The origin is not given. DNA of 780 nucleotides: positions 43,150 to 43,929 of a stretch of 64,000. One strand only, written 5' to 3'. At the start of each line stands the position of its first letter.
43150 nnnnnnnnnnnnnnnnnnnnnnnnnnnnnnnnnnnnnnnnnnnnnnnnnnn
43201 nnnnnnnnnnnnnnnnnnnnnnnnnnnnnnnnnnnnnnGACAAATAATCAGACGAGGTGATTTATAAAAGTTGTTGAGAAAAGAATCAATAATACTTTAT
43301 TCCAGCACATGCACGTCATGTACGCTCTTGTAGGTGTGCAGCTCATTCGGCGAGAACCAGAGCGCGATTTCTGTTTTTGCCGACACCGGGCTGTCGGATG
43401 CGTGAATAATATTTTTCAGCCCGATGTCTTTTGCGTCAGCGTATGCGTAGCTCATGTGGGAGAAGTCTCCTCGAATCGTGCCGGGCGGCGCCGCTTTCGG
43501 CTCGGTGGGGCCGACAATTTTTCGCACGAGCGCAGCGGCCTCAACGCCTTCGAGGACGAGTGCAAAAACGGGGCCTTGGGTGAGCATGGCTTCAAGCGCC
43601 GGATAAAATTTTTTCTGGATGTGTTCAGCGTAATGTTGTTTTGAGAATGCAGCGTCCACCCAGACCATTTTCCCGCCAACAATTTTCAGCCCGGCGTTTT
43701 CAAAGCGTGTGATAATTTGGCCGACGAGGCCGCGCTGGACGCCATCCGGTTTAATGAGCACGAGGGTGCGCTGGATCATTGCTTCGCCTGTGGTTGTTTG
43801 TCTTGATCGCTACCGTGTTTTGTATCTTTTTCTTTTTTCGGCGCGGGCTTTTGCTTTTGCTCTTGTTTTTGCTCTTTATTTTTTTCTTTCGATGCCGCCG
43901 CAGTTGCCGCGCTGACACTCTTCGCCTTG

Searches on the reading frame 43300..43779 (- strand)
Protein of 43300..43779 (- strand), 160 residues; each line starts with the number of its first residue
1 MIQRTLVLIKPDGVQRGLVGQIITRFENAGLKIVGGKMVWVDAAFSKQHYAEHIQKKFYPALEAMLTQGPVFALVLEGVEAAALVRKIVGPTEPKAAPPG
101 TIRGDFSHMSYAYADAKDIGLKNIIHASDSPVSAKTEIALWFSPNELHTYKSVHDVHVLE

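Call 4: search_protein_families(library=pfam, proteins=[window:43300-43779:-])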
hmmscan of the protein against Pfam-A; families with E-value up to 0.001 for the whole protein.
window:43300-43779:- (160 aa): 1 family
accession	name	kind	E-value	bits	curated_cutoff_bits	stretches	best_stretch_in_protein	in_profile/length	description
PF00334.24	NDK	-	1.1e-46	158.5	27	1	3-146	1-134/135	Nucleoside diphosphate kinase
